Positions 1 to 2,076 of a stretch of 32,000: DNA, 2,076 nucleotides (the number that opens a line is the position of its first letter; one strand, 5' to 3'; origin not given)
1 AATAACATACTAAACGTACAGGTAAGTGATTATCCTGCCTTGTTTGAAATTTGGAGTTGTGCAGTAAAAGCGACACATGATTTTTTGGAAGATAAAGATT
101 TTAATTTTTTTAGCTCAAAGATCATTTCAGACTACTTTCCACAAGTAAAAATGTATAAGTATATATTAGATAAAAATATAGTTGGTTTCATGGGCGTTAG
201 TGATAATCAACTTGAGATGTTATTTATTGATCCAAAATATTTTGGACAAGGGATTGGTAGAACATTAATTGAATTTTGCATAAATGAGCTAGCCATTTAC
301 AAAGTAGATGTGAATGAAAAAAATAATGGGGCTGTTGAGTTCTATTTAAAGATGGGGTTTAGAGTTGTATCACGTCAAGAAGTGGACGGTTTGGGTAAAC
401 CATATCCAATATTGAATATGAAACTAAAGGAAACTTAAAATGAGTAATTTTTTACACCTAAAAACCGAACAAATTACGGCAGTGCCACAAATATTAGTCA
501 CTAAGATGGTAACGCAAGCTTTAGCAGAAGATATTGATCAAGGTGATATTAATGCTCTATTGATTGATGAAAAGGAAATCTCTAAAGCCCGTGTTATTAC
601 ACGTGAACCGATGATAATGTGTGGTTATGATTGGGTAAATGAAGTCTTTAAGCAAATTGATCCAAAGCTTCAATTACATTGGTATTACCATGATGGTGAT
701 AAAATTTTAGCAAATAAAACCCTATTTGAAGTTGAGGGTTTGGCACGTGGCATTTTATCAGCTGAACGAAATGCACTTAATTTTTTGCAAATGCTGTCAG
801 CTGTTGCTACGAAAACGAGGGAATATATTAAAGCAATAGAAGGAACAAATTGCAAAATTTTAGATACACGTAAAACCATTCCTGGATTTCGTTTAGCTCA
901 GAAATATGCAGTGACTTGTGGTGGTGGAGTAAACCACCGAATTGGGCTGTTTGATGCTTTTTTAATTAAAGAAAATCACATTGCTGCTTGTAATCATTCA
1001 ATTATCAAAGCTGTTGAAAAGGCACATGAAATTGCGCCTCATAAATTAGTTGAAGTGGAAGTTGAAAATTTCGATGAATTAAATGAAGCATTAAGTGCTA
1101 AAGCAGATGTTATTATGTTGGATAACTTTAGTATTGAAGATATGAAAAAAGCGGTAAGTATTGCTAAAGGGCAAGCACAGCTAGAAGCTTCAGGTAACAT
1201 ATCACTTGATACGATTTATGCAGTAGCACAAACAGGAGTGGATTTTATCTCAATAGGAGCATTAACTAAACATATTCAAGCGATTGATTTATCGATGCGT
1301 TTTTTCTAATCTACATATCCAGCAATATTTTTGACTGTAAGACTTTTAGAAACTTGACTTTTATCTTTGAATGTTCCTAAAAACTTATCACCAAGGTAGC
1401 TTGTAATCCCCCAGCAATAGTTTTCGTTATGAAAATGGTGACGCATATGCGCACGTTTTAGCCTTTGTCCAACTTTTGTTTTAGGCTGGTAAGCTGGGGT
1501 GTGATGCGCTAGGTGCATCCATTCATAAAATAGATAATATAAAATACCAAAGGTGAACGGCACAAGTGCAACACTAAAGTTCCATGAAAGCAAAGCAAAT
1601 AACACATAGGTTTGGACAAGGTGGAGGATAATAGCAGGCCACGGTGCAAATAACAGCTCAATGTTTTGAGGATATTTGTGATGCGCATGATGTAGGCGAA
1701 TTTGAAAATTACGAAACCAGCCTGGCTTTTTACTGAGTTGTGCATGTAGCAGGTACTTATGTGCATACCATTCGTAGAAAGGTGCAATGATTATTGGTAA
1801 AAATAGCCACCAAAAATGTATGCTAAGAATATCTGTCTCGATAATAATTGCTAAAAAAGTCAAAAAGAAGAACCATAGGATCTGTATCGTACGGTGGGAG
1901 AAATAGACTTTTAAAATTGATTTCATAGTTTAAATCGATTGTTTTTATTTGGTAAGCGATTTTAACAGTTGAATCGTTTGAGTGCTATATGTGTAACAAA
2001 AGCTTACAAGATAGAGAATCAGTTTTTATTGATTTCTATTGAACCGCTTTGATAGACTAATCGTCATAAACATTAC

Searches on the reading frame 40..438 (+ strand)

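Call 86: search_protein_families(library=pfam, proteins=[window:40-438:+], max_evalue=0.001)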
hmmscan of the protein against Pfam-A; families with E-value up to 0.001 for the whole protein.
window:40-438:+ (132 aa): 3 families
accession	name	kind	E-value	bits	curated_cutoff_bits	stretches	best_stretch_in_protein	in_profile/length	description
PF13673.13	Acetyltransf_10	-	2.3e-15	57.1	23.6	1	28-114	21-114/128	Acetyltransferase (GNAT) domain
PF13508.13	Acetyltransf_7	-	1.2e-12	48.4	27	1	43-108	10-83/84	Acetyltransferase (GNAT) domain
PF00583.31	Acetyltransf_1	-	9.9e-10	39.2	20.7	1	41-107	38-116/116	Acetyltransferase (GNAT) family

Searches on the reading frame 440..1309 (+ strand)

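Call 86: search_protein_families(library=pfam, proteins=[window:440-1309:+], max_evalue=0.001)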
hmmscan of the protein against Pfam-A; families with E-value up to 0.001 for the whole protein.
window:440-1309:+ (289 aa): 2 families
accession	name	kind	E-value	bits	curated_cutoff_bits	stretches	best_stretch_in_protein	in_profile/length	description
PF01729.25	QRPTase_C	-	1.1e-59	201.4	23.1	1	122-287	1-169/169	Quinolinate phosphoribosyl transferase, C-terminal domain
PF02749.22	QRPTase_N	-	2.1e-17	63.6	27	1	41-120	7-82/82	Quinolinate phosphoribosyl transferase, N-terminal domain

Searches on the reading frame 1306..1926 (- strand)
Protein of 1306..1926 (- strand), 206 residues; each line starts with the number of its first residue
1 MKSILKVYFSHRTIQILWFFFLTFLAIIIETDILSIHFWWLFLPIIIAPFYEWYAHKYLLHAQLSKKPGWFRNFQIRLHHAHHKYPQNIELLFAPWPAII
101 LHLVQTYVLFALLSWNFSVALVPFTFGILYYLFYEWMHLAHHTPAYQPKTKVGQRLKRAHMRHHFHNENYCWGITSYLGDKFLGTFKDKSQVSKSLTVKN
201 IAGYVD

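Call 86: search_protein_families(library=pfam, proteins=[window:1306-1926:-], max_evalue=0.001)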
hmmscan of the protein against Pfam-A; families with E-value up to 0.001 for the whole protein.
window:1306-1926:- (206 aa): 1 family
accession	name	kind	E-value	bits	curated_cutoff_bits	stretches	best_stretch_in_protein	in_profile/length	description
PF04116.19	FA_hydroxylase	-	2.6e-13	51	31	1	43-185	3-132/132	Fatty acid hydroxylase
